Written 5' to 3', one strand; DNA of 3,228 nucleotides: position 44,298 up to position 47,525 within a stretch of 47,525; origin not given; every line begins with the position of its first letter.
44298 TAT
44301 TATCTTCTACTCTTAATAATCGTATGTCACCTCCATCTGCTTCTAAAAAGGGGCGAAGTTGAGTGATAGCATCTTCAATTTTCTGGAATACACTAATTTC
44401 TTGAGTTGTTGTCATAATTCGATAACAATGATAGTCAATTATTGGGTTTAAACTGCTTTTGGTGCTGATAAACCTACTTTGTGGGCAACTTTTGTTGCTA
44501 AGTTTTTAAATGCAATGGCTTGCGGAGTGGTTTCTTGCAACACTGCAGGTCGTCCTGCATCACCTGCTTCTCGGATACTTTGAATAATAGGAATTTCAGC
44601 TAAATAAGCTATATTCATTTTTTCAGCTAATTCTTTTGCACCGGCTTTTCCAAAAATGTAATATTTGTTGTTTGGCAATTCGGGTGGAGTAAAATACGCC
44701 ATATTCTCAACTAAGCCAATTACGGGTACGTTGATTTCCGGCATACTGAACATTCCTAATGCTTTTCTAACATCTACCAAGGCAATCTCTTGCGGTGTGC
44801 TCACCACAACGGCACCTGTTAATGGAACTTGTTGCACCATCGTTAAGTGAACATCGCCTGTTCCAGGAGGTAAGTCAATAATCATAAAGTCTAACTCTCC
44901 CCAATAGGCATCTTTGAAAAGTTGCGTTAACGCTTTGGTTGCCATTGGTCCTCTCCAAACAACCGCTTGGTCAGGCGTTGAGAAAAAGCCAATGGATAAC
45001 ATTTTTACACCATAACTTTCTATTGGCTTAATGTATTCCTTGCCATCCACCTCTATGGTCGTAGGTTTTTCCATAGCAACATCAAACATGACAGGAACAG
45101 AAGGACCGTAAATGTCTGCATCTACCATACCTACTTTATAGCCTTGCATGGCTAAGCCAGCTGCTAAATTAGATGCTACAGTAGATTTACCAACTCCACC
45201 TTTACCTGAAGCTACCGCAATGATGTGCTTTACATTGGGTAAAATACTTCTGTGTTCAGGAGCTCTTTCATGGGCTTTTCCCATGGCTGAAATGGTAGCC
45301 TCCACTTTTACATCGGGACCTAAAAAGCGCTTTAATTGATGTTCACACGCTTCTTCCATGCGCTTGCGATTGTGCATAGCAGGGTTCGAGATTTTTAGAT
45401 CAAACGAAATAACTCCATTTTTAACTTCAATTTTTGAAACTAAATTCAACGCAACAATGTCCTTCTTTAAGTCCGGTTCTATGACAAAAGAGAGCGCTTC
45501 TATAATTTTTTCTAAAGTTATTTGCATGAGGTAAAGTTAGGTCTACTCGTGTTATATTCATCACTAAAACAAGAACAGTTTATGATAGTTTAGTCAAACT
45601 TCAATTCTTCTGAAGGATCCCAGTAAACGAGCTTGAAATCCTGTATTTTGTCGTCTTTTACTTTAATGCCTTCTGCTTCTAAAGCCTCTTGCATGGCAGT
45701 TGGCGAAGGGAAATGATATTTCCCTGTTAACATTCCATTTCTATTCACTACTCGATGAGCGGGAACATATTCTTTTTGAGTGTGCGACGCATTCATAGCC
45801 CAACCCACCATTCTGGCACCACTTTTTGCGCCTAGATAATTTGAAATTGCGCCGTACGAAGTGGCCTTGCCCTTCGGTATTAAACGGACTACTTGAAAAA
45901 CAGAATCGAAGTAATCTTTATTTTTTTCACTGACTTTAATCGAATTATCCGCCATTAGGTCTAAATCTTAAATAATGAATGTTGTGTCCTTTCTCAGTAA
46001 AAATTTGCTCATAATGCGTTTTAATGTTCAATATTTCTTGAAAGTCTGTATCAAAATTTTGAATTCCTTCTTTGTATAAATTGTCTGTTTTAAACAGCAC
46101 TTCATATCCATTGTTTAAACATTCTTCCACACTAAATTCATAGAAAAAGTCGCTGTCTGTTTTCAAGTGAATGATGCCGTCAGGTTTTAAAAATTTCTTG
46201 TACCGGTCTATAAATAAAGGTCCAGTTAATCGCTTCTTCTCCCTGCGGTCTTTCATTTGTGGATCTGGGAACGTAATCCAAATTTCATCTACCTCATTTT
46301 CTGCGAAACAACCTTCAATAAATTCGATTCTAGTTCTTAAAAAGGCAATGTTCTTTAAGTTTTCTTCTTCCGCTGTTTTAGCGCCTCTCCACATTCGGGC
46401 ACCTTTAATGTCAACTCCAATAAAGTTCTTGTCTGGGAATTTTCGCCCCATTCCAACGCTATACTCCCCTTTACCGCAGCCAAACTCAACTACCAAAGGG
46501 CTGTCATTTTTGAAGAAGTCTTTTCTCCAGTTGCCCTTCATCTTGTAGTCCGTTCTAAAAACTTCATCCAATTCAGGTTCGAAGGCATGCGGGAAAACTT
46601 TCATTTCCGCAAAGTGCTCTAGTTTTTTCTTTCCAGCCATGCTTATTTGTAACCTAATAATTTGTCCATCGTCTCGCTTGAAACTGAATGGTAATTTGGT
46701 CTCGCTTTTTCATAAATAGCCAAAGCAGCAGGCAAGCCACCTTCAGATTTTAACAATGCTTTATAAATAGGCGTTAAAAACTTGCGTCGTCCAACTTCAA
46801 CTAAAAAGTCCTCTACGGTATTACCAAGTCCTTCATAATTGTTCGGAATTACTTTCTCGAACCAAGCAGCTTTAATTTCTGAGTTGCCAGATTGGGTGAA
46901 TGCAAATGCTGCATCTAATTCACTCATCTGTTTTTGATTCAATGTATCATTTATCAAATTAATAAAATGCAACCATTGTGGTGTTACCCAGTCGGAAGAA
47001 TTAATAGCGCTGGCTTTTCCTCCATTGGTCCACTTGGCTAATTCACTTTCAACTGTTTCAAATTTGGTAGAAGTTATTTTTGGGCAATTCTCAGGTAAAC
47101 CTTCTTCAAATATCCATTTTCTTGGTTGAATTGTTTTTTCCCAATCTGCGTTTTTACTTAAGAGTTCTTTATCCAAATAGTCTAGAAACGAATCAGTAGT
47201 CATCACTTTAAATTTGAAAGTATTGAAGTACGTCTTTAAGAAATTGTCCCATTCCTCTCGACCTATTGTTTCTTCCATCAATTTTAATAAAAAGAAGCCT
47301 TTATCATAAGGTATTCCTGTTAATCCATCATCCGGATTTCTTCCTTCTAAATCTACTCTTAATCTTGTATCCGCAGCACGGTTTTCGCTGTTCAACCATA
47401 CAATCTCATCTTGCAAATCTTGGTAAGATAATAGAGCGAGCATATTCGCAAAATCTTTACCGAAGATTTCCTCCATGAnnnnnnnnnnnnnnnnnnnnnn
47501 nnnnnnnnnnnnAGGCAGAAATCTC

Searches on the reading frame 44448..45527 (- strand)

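Call 28: search_protein_families(library=pfam, proteins=[window:44448-45527:-], max_evalue=0.00001)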
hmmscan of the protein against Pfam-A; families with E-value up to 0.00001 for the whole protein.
window:44448-45527:- (359 aa): 6 families
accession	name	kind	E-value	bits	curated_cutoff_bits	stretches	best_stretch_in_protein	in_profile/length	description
PF10609.15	ParA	-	3.1e-93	312.2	27.1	1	98-347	1-245/246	NUBPL iron-transfer P-loop NTPase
PF01656.29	CbiA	-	2.2e-12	47.5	25.4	1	103-275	1-81/125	CobQ/CobB/MinD/ParA nucleotide binding domain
PF13614.12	AAA_31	-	6.4e-12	46.2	27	1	101-139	2-40/177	AAA domain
PF01883.24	FeS_assembly_P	-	1.3e-10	41.8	23.5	1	6-76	2-72/73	Iron-sulfur cluster assembly protein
PF00142.24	Fer4_NifH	-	7.1e-08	32.7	25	1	107-357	6-254/271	4Fe-4S iron sulfur cluster binding proteins, NifH/frxC family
PF09140.17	MipZ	-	9e-08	32.2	20.7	1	101-223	1-110/262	ATPase MipZ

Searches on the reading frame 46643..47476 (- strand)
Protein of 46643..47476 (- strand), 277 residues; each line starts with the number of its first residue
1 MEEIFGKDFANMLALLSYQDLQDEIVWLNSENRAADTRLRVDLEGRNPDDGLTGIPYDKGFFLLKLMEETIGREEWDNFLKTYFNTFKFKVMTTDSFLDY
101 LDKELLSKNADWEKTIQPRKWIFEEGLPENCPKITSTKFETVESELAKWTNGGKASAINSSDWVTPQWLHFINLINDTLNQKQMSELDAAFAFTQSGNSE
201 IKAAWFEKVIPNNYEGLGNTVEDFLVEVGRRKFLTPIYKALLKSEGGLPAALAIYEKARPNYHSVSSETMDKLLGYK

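Call 28: search_protein_families(library=pfam, proteins=[window:46643-47476:-], max_evalue=0.00001)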
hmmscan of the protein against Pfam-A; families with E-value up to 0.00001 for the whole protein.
window:46643-47476:- (277 aa): 2 families
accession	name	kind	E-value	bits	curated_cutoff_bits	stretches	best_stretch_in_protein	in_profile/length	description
PF09127.17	Leuk-A4-hydro_C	-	6.2e-24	84.7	27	1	163-274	1-112/112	Leukotriene A4 hydrolase, C-terminal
PF01433.26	Peptidase_M1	-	3.7e-08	33.7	27.7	1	45-104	147-206/218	Peptidase family M1 domain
